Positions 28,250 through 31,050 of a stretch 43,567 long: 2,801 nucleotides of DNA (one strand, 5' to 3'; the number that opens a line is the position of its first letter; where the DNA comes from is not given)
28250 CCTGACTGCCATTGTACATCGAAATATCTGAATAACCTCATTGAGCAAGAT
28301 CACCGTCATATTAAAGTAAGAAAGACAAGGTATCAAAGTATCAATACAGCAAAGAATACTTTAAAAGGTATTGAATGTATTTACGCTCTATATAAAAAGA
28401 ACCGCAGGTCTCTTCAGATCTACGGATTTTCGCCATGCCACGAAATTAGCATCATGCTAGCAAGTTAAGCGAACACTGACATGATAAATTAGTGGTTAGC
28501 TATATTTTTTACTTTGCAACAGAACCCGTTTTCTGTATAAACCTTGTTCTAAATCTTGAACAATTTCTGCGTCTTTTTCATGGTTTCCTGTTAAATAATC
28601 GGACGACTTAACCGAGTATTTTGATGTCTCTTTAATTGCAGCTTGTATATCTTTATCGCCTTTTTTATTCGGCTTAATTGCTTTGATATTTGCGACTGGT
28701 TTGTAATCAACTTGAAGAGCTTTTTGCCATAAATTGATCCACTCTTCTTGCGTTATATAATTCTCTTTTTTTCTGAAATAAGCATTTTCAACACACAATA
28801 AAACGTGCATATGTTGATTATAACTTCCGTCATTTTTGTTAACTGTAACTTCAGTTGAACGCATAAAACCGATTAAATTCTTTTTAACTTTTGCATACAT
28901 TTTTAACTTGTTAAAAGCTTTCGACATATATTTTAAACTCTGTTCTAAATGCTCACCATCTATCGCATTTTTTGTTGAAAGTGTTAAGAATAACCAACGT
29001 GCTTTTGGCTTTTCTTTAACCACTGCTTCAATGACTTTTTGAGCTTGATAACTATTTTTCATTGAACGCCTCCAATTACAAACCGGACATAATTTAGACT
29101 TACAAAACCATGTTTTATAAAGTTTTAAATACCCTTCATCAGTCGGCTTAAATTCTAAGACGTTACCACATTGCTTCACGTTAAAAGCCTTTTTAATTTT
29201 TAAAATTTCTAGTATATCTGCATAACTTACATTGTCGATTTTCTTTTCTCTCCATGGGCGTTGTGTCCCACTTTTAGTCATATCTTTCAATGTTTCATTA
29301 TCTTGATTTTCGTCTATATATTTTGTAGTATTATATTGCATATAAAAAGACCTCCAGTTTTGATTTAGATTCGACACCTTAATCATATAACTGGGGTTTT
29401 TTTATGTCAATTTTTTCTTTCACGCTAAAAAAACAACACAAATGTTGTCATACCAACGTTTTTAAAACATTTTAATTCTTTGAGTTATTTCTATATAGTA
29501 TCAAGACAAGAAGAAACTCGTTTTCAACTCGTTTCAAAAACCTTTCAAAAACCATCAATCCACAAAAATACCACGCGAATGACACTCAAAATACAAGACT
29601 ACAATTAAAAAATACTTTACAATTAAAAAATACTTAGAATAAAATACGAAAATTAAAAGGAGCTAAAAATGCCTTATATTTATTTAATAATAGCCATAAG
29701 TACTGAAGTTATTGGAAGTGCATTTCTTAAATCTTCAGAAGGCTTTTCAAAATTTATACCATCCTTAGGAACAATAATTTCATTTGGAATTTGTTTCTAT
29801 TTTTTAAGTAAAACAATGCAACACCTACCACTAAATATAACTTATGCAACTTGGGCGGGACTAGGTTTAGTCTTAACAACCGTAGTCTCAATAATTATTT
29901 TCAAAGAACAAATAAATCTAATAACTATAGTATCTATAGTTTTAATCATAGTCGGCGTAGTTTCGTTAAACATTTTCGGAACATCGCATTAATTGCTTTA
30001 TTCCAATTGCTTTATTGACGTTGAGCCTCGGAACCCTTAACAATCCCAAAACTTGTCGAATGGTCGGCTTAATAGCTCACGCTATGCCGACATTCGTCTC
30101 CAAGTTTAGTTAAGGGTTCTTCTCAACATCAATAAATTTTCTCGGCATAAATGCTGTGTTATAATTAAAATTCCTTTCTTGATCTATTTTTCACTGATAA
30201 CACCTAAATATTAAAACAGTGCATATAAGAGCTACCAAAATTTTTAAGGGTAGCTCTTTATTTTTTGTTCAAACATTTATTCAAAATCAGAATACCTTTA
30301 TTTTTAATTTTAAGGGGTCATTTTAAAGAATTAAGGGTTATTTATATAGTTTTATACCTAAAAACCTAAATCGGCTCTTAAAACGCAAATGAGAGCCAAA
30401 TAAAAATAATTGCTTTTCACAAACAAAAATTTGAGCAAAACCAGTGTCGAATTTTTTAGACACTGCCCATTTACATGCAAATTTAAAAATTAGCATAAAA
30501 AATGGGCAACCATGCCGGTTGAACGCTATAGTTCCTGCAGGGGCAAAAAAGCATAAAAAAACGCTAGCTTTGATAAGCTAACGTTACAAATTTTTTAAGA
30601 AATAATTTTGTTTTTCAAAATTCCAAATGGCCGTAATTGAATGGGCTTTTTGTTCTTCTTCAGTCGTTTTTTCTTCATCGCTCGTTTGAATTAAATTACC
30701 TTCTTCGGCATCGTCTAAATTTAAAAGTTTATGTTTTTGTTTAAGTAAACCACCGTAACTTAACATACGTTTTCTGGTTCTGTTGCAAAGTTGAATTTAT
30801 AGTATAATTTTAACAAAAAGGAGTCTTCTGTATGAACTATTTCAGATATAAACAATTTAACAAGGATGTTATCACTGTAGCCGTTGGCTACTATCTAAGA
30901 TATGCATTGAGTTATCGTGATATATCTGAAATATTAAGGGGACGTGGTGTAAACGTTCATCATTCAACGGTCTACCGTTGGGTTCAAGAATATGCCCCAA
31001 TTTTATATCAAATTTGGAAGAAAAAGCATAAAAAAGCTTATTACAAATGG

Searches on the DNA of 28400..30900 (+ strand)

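Call 36: search_dna_similar(query=window:28400-30900:+, collection=plasmids, mode=near, max_rows=12)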
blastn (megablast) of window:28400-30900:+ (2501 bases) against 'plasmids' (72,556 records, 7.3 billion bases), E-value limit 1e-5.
In 3 record(s) the limit of 40 matching pieces per record was reached: places in those records are undercounted.
Records with a match: 2374; places in all: 6847; records where one place covers at least 80% of the query: 45.
Best place of each record, by identity: >=99% 194; 95-99% 404; 90-95% 699; 80-90% 1054; 60-80% 23.
By first word of the organism name: Staphylococcus 2261; Mammaliicoccus 27; Enterococcus 24; Macrococcoides 15; Macrococcus 8; Lactococcus 7; Ligilactobacillus 6; Limosilactobacillus 4; Bacillus 3; Latilactobacillus 3; and 14 more.
By predicted mobility (MOB-suite, as given by PLSDB): mobilizable 1621; non-mobilizable 681; conjugative 72.
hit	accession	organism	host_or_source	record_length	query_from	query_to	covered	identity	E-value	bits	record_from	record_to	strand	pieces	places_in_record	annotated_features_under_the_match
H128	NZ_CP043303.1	Staphylococcus aureus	Homo sapiens,whole organism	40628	1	2501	100%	99.4%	0e+0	4550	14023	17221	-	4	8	IS6-like element IS257 family transposase | qacJ: small multidrug resistance (SMR) antibiotic efflux pump | qacC: quaternary ammonium compound efflux SMR transporter QacC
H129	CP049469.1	Staphylococcus aureus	Homo sapiens,blood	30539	1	2501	100%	99.4%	0e+0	4550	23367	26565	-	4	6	IS6-like element IS257 family transposase | qacJ: small multidrug resistance (SMR) antibiotic efflux pump | qacC: quaternary ammonium compound efflux SMR transporter QacC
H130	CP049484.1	Staphylococcus aureus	Homo sapiens,blood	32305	128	2501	95%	99.9%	0e+0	4391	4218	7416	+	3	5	IS6 family transposase | qacJ: small multidrug resistance (SMR) antibiotic efflux pump | qacC: quaternary ammonium compound efflux SMR transporter QacC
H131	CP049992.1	Staphylococcus aureus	Homo sapiens,blood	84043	128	2501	95%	99.9%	0e+0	4391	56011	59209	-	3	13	IS6 family transposase | qacJ: small multidrug resistance (SMR) antibiotic efflux pump | qacC: quaternary ammonium compound efflux SMR transporter QacC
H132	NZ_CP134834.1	Staphylococcus capitis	Homo sapiens,skin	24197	128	2377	90%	100.0%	0e+0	4172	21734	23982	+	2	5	protein rep | qacJ: small multidrug resistance (SMR) antibiotic efflux pump | qacC: quaternary ammonium compound efflux SMR transporter QacC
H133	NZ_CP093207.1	Staphylococcus epidermidis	Homo sapiens,blood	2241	128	2377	90%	100.0%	0e+0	4157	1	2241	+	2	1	qacJ: small multidrug resistance (SMR) antibiotic efflux pump | qacC: quaternary ammonium compound efflux SMR transporter QacC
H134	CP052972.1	Staphylococcus epidermidis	Homo sapiens,nose; prosthetic joint ...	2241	128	2377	90%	100.0%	0e+0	4156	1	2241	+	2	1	qacJ: small multidrug resistance (SMR) antibiotic efflux pump | qacC: quaternary ammonium compound efflux SMR transporter QacC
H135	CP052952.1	Staphylococcus epidermidis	Homo sapiens,nose; prosthetic joint ...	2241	128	2377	90%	100.0%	0e+0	4156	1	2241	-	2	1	qacJ: small multidrug resistance (SMR) antibiotic efflux pump | qacC: quaternary ammonium compound efflux SMR transporter QacC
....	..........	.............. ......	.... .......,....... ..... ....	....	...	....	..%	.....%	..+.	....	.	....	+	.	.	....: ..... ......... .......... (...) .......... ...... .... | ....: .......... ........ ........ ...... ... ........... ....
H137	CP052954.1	Staphylococcus epidermidis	Homo sapiens,nose; prosthetic joint ...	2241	128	2377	90%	100.0%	0e+0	4156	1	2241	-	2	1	qacJ: small multidrug resistance (SMR) antibiotic efflux pump | qacC: quaternary ammonium compound efflux SMR transporter QacC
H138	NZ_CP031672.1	Staphylococcus aureus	Homo sapiens,Microbe,blood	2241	128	2377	90%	100.0%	0e+0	4156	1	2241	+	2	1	protein rep | qacJ: small multidrug resistance (SMR) antibiotic efflux pump | qacC: quaternary ammonium compound efflux SMR transporter QacC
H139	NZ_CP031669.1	Staphylococcus aureus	Homo sapiens,Microbe,nares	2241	128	2377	90%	100.0%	0e+0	4156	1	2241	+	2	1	protein rep | qacJ: small multidrug resistance (SMR) antibiotic efflux pump | qacC: quaternary ammonium compound efflux SMR transporter QacC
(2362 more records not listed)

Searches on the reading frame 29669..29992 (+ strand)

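Call 32: search_protein_families(library=ncbifam, proteins=[window:29669-29992:+], max_evalue=1e-10)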
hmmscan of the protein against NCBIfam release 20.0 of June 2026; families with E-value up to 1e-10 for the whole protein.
window:29669-29992:+ (107 aa): 20 families
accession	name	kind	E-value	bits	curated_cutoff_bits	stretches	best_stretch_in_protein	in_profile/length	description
NF000023.1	qac_SMR_C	exception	1.4e-68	227.8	200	1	1-107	1-107/107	quaternary ammonium compound efflux SMR transporter QacC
NF000384.1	QacCGHJ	equivalog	6.3e-60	200.1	160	1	1-107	1-107/107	QacCGHJ group quaternary ammonium compound efflux SMR transporter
NF000279.1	qac_SMR_H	exception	1.5e-53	179.7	205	1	1-107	1-107/107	quaternary ammonium compound efflux SMR transporter QacH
NF012170.0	qac_SMR_J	exception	1.6e-50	169.9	210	1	1-107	1-107/107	quaternary ammonium compound efflux SMR transporter QacJ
NF000277.1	qac_SMR_G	exception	4.9e-48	161.9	200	1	1-107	1-107/107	quaternary ammonium compound efflux SMR transporter QacG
NF051482.1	EbrB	exception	1.4e-28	99.6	160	1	4-101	5-102/105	SMR family multidrug efflux transporter EbrB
NF051481.1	EbrA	exception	2.9e-28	98.3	160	1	2-102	4-104/104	SMR family multidrug efflux transporter EbrA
NF033469.1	SMR_qac_bcrB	exception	1e-27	96.8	205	1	2-101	3-102/105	quaternary ammonium compound efflux SMR transporter BcrB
NF033137.0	SMR_qac_int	equivalog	8e-27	94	188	1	3-104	3-104/109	Qac family quaternary ammonium compound efflux SMR transporter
NF007087.1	PRK09541.1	subfamily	8.1e-26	90.7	162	1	2-106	3-107/110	EmrE family multidrug efflux SMR transporter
NF033136.1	SMR_qac_K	exception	1e-24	87.4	205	1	3-104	4-105/110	quaternary ammonium compound efflux SMR transporter QacK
NF042984.1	SMR_efflux_EmrE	exception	2.8e-24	85.6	226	1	2-106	3-107/110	multidrug efflux SMR transporter EmrE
NF000148.1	SMR_qac_pB8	exception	1.6e-23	83.4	200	1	2-106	3-107/110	Qac-pB8 family quaternary ammonium compound efflux SMR transporter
NF000067.2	SMR_qac_FL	exception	2e-23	83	205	1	3-103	4-104/110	quaternary ammonium compound efflux SMR transporter QacL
NF000276.2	SMR_qac_E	exception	2.5e-22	79.1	185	1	3-99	3-99/101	quaternary ammonium compound efflux SMR transporter QacE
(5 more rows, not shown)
